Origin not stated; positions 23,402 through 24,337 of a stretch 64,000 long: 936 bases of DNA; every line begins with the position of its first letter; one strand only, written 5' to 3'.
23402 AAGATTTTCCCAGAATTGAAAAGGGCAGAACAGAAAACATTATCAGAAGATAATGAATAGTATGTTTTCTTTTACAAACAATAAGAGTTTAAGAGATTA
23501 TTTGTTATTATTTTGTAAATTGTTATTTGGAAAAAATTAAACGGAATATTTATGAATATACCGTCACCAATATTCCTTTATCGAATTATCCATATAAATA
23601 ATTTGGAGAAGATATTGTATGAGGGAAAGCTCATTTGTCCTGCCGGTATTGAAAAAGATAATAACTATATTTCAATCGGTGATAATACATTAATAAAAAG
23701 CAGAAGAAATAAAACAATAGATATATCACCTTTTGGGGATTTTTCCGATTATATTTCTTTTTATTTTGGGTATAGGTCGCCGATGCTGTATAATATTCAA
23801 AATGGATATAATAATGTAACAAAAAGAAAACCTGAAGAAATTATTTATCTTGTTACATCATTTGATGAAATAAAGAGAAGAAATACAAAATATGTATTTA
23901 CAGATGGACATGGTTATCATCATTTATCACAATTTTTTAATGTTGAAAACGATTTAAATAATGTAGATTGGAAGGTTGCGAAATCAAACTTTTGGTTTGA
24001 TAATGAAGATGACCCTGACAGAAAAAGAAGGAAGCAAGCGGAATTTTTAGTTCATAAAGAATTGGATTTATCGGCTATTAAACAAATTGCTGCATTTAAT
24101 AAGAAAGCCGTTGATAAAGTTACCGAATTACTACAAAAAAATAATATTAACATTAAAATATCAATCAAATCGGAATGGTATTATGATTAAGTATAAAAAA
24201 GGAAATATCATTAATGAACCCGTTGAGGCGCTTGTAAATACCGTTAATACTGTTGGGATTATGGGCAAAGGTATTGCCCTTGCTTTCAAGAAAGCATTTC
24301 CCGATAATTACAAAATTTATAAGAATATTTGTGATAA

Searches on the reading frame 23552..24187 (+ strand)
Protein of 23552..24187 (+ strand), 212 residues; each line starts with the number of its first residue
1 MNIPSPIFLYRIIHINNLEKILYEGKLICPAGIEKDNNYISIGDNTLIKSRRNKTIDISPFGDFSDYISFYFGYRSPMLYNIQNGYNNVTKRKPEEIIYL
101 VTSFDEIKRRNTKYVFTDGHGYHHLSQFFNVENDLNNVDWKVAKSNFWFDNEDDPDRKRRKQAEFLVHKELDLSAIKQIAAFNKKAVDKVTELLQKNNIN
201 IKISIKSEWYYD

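Call 3: search_protein_families(library=pfam, proteins=[window:23552-24187:+], max_evalue=0.01)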
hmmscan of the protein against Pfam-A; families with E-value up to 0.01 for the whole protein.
window:23552-24187:+ (212 aa): 1 family
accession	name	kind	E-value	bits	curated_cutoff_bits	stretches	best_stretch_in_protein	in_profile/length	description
PF14487.12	DarT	-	3.6e-58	197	22.5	1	10-211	1-201/201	ssDNA thymidine ADP-ribosyltransferase, DarT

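Call 4: search_protein_families(library=padloc, proteins=[window:23552-24187:+], max_evalue=0.01)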
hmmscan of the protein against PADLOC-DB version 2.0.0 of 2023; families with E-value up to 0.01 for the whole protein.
window:23552-24187:+ (212 aa): 1 family
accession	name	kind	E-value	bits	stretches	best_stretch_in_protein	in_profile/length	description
PDLC02991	DarT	-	4.1e-62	207.5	1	2-211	5-196/196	-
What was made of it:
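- On DarT (Pfam PF14487 / NCBIfam NF048013 toxin_DarT): PADLOC DarT E=4.1e-62 (call 4).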

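Call 5: search_protein_families(library=ncbifam, proteins=[window:23552-24187:+], max_evalue=0.01)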
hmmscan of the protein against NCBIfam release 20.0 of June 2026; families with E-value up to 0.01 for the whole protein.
window:23552-24187:+ (212 aa): 2 families
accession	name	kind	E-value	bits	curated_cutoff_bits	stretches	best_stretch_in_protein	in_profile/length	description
NF048013.1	toxin_DarT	equivalog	2.3e-65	220.1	150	1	9-211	1-204/204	type II toxin-antitoxin system toxin DNA ADP-ribosyl transferase DarT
NF008924.0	PRK12285.1-1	equivalog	0.0026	17.1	644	1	88-189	254-354/381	tryptophan--tRNA ligase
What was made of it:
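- On DarT (Pfam PF14487 / NCBIfam NF048013 toxin_DarT): NCBIfam equivalog 220 bits (cut-off 150), positions 1-204 of 204 (call 5).
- Both proteins match full-length above curated cut-offs (calls 3, 4, 5).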

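Call 6: search_solved_structures(query=window:23552-24187:+, show_alignments=3, max_evalue=0.001)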
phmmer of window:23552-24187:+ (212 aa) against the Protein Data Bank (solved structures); distinct sequences matched with E-value up to 0.001: 3.
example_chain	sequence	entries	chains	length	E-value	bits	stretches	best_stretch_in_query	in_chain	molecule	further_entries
7omv_AAA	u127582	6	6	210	1.2e-29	106.6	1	3-211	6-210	DarT domain-containing protein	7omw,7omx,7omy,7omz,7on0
7yk3_A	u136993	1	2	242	1.9e-13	53.7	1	8-210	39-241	DNA ADP-ribosyl transferase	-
7omu_AAA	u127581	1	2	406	5.2e-07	32.7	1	9-199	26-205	Macro domain-containing protein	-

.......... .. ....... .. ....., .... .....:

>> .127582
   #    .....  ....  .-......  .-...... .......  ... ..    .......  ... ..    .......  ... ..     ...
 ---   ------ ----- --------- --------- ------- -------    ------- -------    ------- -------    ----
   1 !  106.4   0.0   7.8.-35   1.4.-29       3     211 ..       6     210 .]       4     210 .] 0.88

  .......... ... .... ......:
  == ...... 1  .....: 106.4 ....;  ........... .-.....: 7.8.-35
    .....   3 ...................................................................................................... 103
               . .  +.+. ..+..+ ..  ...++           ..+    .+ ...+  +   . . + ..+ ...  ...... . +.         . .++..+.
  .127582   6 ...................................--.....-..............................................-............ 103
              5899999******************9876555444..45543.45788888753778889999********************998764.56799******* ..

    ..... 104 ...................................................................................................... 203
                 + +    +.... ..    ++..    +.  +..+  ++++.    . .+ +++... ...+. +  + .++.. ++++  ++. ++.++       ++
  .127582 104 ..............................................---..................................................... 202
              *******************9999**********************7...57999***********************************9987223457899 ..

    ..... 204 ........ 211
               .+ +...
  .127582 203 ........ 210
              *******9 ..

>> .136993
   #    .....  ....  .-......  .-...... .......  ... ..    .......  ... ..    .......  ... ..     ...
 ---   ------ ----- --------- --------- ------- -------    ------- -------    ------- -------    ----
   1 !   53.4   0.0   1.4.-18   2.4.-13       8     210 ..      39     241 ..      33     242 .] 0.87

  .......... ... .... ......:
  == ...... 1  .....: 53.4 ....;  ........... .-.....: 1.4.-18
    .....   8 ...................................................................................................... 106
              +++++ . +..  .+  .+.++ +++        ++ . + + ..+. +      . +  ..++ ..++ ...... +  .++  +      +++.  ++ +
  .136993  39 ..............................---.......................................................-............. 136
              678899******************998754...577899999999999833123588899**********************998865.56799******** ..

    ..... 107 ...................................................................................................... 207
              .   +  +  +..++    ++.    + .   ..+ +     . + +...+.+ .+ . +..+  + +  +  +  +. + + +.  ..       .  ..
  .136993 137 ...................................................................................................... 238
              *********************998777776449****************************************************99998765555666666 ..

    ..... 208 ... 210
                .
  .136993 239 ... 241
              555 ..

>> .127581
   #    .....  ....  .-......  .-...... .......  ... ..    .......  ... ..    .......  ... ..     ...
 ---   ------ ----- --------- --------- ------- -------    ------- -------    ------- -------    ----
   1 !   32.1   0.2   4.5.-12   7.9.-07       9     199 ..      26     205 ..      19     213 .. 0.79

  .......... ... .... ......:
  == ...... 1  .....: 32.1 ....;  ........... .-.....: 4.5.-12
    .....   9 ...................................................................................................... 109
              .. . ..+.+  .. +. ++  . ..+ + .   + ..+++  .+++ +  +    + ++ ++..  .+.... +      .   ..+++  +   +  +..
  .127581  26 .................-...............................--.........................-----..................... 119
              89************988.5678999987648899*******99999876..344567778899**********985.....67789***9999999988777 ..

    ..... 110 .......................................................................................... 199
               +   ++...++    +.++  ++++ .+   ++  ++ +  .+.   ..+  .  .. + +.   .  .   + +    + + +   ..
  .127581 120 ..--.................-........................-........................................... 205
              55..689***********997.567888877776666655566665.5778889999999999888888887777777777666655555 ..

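Call 13: find_encoding_contigs(protein=window:23552-24187:+, flank=10000, max_places=6)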
Protein window:23552-24187:+ (212 aa): 3 contigs read that carry it; 1 place shown.
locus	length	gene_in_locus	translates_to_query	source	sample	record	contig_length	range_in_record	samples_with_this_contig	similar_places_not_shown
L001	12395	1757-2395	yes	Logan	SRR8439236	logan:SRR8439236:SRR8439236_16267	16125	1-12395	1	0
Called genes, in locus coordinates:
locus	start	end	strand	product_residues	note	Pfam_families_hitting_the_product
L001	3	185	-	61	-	?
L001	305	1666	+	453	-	PF19745:FUT8_N_cat (weak), PF01442:Apolipoprotein (weak), PF04513:Baculo_PEP_C (faint), PF02646:RmuC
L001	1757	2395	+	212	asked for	PF14487:DarT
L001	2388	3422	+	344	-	PF01661:Macro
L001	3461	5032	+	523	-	PF24316:Tli3 (faint), PF02012:BNR (faint), PF13088:BNR_2 (weak), PF18962:Por_Secre_tail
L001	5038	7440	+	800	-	PF13620:CarboxypepD_reg (weak), PF13715:CarbopepD_reg_2, PF18939:DUF5686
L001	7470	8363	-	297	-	PF01073:3Beta_HSD, PF01370:Epimerase, PF05368:NmrA, PF13460:NAD_binding_10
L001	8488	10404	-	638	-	PF13568:OMP_b-brl_2 (weak), PF00691:OmpA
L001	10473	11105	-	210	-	-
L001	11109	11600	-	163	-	-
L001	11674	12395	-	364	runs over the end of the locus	PF03033:Glyco_transf_28, PF04101:Glyco_tran_28_C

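Call 14: find_homologous_proteins(query=window:23552-24187:+, max_evalue=1e-10)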
Query window:23552-24187:+ (212 aa): 1861 proteins with E <= 1e-10 among 1964 candidates; the best 120 are listed.
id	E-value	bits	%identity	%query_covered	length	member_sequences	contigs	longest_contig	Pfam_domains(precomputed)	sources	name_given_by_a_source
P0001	1.8e-138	477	100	100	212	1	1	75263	PF14487.13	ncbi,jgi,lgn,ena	-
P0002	3.5e-81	290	64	100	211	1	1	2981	PF14487.13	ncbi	-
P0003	2.3e-73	264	58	100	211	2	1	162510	PF14487.13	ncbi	ncbi:type II toxin-antitoxin system toxin DNA ADP-ribosyl transferase DarT [Polaribacter sp. M15]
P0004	1.5e-72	262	55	100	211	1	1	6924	PF14487.13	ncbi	-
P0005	1.5e-72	262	55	100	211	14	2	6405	PF14487.13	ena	-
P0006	1.6e-72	262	55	100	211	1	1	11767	PF14487.13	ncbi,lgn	ncbi:MAG: DUF4433 domain-containing protein [Bacteroidota bacterium]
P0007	1.6e-72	261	56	100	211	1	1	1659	PF14487.13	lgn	-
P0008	2.8e-72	261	57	98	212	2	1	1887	PF14487.13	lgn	-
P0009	2.9e-72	261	58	100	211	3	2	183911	PF14487.13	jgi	-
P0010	3.8e-72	260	54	100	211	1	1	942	PF14487.13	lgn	-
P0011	4.6e-72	260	55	100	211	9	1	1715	PF14487.13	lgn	-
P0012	4.7e-72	260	58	100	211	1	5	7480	PF14487.13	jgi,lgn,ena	-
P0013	6.0e-72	260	55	100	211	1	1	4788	PF14487.13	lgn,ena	-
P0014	6.3e-72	260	58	100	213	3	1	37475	PF14487.13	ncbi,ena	-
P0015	8.7e-72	259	55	100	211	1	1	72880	PF14487.13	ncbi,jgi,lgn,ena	-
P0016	1.0e-71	259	55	100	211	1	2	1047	PF14487.13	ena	-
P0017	1.1e-71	259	58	97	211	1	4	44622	PF14487.13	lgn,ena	-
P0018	1.1e-71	259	55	100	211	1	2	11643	PF14487.13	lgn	-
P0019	1.2e-71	259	55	100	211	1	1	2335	PF14487.13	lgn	-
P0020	1.6e-71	258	54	100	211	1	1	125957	PF14487.13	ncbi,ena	-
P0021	2.0e-71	258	56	100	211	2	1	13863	PF14487.13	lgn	-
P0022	2.2e-71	258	55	100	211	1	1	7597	PF14487.13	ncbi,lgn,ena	-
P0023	2.2e-71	258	56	100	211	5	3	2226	PF14487.13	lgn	-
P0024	2.8e-71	257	54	100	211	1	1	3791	PF14487.13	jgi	jgi:hypothetical protein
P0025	3.7e-71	257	56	99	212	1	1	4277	PF14487.13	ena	-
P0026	4.6e-71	257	56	97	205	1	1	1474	PF14487.13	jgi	jgi:hypothetical protein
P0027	8.7e-71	256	56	100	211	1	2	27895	PF14487.13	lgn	-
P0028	9.0e-71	256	56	97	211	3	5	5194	PF14487.13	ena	-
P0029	1.0e-70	256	55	100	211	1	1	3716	PF14487.13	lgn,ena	-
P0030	1.0e-70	256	55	100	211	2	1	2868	PF14487.13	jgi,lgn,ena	-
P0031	1.5e-70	255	55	100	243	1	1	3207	PF14487.13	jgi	jgi:ssDNA thymidine ADP-ribosyltransferase, DarT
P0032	1.6e-70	255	55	100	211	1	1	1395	PF14487.13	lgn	-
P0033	1.7e-70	255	56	100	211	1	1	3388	PF14487.13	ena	-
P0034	2.1e-70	255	53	100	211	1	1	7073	PF14487.13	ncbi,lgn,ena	-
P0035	2.6e-70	254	54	100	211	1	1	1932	PF14487.13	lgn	-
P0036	2.9e-70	254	57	100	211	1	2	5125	PF14487.13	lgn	-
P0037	5.4e-70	253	54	100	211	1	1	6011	PF14487.13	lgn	-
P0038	5.5e-70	253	54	100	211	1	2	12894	PF14487.13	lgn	-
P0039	6.4e-70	253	54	100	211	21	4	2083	PF14487.13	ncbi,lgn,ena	-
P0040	7.7e-70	253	56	98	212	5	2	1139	PF14487.13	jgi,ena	-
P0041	7.9e-70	253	55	100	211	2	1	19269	PF14487.13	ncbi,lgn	-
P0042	1.1e-69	252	55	100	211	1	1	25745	PF14487.13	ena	-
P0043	1.5e-69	252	54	100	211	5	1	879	PF14487.13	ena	-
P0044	1.5e-69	252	53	100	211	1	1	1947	PF14487.13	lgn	-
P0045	1.5e-69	252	56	99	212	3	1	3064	PF14487.13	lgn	-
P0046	1.8e-69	252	56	96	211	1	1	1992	PF14487.13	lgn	-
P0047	2.3e-69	251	55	100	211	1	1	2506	PF14487.13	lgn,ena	-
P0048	2.8e-69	251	53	100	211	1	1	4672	PF14487.13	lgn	-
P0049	3.0e-69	251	55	100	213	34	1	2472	PF14487.13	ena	-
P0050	3.8e-69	251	56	99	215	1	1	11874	PF14487.13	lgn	-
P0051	8.4e-69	249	54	100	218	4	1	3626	PF14487.13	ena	-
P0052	1.0e-68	249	53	100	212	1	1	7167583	PF14487.13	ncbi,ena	-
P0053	1.2e-68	249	55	100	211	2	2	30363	PF14487.13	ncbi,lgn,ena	-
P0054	1.7e-68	248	53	100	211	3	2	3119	PF14487.13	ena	-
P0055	1.8e-68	248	54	100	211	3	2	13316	PF14487.13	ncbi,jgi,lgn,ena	-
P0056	1.9e-68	248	54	92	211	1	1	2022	PF14487.13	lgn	-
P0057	2.2e-68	248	54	97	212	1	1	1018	PF14487.13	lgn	-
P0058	2.3e-68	248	53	100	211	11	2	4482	PF14487.13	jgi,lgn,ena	-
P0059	4.0e-68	247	55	100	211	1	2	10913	PF14487.13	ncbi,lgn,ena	-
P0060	4.8e-68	247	53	100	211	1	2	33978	PF14487.13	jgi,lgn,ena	jgi:hypothetical protein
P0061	5.5e-68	247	54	100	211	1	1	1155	PF14487.13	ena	-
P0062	5.8e-68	247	55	100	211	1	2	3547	PF14487.13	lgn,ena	-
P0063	6.2e-68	247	55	100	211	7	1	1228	PF14487.13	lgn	-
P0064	6.3e-68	247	53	100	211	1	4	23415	PF14487.13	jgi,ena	-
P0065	7.6e-68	246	53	100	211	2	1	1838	PF14487.13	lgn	-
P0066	8.3e-68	246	55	96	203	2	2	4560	PF14487.13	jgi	-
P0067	8.7e-68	246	54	100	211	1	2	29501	PF14487.13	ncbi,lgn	-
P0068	1.0e-67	246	53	100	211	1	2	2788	PF14487.13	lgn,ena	-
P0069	1.3e-67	246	53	100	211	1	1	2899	PF14487.13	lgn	-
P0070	1.3e-67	246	51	100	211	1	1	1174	PF14487.13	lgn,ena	-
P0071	1.3e-67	245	54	100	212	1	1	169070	PF14487.13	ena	-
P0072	1.5e-67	245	53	100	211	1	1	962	PF14487.13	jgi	jgi:hypothetical protein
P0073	1.6e-67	245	51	100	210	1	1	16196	PF14487.13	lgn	-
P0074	1.8e-67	245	54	100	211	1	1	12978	PF14487.13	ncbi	-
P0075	2.0e-67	245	55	100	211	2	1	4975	PF14487.13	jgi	-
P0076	2.2e-67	245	54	99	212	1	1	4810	PF14487.13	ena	-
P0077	2.8e-67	244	52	100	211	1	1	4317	PF14487.13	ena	-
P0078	3.2e-67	244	58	93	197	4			PF14487.13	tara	tara:strand:- start:1356 stop:1949 length:594 start_codon:yes stop_codon:yes gene_type:complete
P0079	3.3e-67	244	54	97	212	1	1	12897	PF14487.13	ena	-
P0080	3.7e-67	244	54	100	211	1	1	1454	PF14487.13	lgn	-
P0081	4.9e-67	244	51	100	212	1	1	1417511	PF14487.13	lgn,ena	-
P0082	5.4e-67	243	54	97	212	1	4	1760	PF14487.13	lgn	-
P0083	5.5e-67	243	53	100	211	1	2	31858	PF14487.13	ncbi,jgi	-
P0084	5.6e-67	243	53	100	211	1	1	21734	PF14487.13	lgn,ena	-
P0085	5.9e-67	243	53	100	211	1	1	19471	PF14487.13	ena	-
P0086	6.3e-67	243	53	100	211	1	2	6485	PF14487.13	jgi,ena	-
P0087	6.4e-67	243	53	100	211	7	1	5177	PF14487.13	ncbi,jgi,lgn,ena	-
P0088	7.1e-67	243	57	90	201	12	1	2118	PF14487.13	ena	-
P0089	7.7e-67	243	53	100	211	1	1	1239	PF14487.13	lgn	-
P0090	1.3e-66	242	50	100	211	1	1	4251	PF14487.13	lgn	-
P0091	1.4e-66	242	54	100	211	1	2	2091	PF14487.13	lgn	-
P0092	1.6e-66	242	53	100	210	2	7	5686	PF14487.13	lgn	-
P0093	2.0e-66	242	53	100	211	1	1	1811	PF14487.13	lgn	-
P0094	2.2e-66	241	56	97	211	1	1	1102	PF14487.13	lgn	-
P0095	4.9e-66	240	53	100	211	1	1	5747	PF14487.13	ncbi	ncbi:MAG: DUF4433 domain-containing protein [Cyclobacteriaceae bacterium]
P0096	5.1e-66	240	51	100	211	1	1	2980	PF14487.13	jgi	-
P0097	5.4e-66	240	52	100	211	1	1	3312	PF14487.13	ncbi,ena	-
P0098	6.1e-66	240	54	100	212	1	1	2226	PF14487.13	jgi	-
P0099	9.4e-66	239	50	100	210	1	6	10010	PF14487.13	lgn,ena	-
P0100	1.2e-65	239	54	100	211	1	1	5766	PF14487.13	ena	-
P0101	1.5e-65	239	54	99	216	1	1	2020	PF14487.13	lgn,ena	-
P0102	1.6e-65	239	53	100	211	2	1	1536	PF14487.13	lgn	-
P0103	1.7e-65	239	49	100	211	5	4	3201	PF14487.13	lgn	-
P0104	1.8e-65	239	53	100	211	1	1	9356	PF14487.13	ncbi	-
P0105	1.9e-65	238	53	100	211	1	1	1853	PF14487.13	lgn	-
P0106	2.0e-65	238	52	100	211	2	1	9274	PF14487.13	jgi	-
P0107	2.2e-65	238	53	97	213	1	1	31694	PF14487.13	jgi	-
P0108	4.6e-65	237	52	99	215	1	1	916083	PF14487.13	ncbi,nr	ncbi:MAG: DUF4433 domain-containing protein [Balneolaceae bacterium]|nr:DUF4433 domain-containing pr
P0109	6.4e-65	237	52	100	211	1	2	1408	PF14487.13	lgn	-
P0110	6.4e-65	237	52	100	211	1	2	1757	PF14487.13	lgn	-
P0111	6.9e-65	237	52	96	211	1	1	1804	PF14487.13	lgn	-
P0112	7.0e-65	237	52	100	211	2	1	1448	PF14487.13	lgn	-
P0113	8.7e-65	236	53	100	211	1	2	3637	PF14487.13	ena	-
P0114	9.8e-65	236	54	100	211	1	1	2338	PF14487.13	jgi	jgi:hypothetical protein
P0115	1.0e-64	236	50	100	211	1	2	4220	PF14487.13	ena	-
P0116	1.4e-64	236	53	99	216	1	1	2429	PF14487.13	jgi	-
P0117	1.4e-64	236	56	90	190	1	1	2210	PF14487.13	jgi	-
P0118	1.5e-64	235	53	100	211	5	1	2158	PF14487.13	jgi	-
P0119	1.8e-64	235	52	100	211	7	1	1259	PF14487.13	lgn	-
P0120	2.0e-64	235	53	100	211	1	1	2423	PF14487.13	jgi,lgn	jgi:hypothetical protein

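Call 15: list_cluster_members(proteins=[window:23552-24187:+, window:24183-25214:+, window:22100-23458:+])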
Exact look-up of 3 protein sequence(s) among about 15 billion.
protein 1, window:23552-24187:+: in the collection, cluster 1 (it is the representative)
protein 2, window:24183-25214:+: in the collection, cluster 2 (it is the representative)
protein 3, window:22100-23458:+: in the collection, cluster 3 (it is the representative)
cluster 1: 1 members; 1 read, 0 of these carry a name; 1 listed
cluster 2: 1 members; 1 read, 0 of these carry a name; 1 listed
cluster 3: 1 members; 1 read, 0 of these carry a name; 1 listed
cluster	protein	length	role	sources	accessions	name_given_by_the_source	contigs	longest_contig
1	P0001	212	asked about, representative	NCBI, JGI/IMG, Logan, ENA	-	-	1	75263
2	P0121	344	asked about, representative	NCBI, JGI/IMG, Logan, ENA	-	-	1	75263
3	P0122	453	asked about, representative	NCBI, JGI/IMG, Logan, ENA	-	-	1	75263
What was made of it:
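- Checked: Public gene calls hold exactly the 344-aa protein (calls 13, 15).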

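Call 23: find_encoding_contigs(protein=P0002, flank=5000, max_places=3)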
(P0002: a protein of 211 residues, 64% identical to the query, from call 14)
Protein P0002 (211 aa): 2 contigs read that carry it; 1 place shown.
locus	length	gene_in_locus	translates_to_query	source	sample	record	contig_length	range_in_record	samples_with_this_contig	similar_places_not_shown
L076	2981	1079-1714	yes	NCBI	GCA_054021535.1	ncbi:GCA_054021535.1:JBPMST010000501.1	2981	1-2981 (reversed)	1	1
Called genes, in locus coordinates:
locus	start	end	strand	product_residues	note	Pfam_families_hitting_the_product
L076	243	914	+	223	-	PF20305:pYEATS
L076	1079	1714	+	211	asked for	PF14487:DarT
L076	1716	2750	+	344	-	PF01661:Macro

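Call 24: find_encoding_contigs(protein=P0003, flank=6000, max_places=2)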
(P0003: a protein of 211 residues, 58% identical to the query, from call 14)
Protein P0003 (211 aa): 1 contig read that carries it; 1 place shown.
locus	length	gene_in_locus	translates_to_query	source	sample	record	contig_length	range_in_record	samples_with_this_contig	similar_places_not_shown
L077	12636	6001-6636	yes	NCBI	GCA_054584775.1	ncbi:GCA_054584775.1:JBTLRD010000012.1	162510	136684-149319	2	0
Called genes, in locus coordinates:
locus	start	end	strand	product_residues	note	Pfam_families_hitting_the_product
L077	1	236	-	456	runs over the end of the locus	PF04468:PSP1, PF28472:PSP1_3rd, PF28473:YaaT_C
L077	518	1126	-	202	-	PF00081:Sod_Fe_N, PF02777:Sod_Fe_C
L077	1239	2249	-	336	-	PF00316:FBPase, PF18913:FBPase_C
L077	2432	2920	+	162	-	PF13420:Acetyltransf_4, PF00583:Acetyltransf_1, PF13673:Acetyltransf_10, PF13508:Acetyltransf_7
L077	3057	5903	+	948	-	PF02739:5_3_exonuc_N, PF01367:5_3_exonuc, PF01612:DNA_pol_A_exo1, PF22619:DNA_polI_exo1 (weak), PF00476:DNA_pol_A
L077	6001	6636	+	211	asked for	PF14487:DarT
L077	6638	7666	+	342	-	PF01661:Macro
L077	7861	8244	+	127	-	-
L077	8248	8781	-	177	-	PF00588:SpoU_methylase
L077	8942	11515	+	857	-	PF01624:MutS_I, PF05188:MutS_II, PF05192:MutS_III, PF05190:MutS_IV, PF00488:MutS_V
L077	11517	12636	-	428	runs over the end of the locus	PF17892:Cadherin_5, PF17963:Big_9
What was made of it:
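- In one relative (Polaribacter) darTG lies between polA and, two genes on, mutS (call 24).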
